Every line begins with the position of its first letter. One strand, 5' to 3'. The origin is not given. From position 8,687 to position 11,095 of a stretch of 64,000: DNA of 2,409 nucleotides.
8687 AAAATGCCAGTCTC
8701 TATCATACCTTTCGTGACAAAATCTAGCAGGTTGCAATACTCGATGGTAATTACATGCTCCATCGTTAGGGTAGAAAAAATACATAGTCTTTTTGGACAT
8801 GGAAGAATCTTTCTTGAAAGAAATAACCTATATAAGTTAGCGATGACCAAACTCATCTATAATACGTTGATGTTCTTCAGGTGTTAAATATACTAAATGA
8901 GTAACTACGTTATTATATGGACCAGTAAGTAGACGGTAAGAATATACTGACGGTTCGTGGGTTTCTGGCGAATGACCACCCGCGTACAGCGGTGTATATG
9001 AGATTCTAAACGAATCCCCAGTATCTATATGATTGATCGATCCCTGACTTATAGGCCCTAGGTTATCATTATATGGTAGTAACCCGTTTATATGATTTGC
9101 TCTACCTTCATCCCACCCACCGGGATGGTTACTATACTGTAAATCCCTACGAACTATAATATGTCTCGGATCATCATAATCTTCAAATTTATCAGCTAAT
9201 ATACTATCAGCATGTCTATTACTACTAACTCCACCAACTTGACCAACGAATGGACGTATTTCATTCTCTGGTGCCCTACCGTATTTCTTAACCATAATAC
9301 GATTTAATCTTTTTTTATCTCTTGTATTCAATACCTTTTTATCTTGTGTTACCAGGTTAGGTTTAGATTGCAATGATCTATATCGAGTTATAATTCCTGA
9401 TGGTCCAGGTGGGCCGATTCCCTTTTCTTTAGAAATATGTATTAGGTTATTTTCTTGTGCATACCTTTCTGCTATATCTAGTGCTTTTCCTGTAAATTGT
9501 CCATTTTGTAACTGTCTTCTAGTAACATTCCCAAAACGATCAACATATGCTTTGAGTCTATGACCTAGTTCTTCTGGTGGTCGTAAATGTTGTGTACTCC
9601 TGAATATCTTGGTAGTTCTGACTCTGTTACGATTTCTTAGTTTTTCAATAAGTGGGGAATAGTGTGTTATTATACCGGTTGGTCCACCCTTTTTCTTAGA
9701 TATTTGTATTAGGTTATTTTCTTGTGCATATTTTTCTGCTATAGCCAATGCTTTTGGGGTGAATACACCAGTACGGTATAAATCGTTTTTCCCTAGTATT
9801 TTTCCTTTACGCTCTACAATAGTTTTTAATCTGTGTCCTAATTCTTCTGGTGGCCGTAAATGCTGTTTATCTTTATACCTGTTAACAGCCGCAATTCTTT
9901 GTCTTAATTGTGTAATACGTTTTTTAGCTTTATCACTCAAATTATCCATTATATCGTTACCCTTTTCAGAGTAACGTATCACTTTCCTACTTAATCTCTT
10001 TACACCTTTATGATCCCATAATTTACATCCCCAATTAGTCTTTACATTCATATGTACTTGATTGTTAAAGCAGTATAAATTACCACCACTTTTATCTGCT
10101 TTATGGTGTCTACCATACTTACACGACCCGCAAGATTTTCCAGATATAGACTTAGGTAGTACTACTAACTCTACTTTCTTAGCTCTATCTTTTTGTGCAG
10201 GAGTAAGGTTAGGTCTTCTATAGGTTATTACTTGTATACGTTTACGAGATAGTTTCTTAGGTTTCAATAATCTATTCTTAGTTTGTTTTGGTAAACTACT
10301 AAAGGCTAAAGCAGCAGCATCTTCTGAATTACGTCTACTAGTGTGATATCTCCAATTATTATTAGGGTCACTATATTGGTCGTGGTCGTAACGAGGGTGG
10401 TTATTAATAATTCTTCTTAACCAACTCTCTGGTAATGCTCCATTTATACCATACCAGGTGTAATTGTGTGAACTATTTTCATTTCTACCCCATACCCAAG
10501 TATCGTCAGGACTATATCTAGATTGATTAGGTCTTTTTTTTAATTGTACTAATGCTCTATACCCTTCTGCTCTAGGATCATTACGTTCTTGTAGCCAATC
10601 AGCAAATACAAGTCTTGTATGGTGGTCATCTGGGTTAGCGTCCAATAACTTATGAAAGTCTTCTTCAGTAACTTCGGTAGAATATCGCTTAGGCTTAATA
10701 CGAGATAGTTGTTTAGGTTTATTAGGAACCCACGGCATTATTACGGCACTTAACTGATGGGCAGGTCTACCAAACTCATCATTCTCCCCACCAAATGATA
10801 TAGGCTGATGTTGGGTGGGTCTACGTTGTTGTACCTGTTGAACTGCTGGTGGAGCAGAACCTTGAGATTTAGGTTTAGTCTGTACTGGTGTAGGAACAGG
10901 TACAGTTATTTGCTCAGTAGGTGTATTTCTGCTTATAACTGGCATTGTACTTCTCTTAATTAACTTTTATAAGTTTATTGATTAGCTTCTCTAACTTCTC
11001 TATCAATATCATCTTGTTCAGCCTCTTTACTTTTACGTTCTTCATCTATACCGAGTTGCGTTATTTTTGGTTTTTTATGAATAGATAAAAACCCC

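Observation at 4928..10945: Expansion of planctomycete-type TIGR02996 'repeat-companion' domains in at least six phage proteins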

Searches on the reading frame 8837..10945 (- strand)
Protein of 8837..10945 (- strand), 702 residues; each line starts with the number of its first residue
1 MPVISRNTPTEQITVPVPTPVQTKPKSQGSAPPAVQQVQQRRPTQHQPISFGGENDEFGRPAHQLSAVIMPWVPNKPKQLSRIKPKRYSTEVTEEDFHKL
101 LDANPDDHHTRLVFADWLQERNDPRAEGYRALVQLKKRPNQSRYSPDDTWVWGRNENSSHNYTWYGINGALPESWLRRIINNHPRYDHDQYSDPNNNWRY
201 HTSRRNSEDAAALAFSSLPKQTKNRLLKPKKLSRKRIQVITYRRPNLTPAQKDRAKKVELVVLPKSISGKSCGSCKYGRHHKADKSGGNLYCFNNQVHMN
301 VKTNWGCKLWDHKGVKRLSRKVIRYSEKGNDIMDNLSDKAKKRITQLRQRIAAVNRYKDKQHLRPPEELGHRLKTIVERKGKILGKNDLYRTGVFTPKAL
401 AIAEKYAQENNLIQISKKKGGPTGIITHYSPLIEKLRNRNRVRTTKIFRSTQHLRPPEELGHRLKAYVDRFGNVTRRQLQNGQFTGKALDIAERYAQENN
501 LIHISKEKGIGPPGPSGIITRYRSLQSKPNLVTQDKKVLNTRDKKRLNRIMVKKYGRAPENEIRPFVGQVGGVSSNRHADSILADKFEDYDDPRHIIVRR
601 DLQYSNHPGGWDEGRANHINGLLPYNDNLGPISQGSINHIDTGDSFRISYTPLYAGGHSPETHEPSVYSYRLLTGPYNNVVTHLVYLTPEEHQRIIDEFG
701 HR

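Call 4: search_protein_families(library=ncbifam, proteins=[window:8837-10945:-], max_evalue=1)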
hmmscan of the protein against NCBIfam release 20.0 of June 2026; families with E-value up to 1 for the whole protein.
window:8837-10945:- (702 aa): 1 family
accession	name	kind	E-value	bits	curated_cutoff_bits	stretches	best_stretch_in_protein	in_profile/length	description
TIGR02996.1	rpt_mate_G_obs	domain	2.2e-11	43.3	29.05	1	94-134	2-43/45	TIGR02996 domain-containing protein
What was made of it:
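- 8837..10945 (-): Protein C (702 aa, net charge +52). It starts with a 93-aa leader ending ................. The type-1 domain is aa 94-240 (DNA 10226-10666), followed by the junction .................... A Cys-rich module follows at about aa 260-320, then a ~75-aa tandem duplication, then a C-terminal module. TIGR02996 43.3 bits (call 4).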

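Call 5: search_protein_families(library=pfam, proteins=[window:8837-10945:-], max_evalue=1)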
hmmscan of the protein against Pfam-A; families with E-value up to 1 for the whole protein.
window:8837-10945:- (702 aa): 0 families
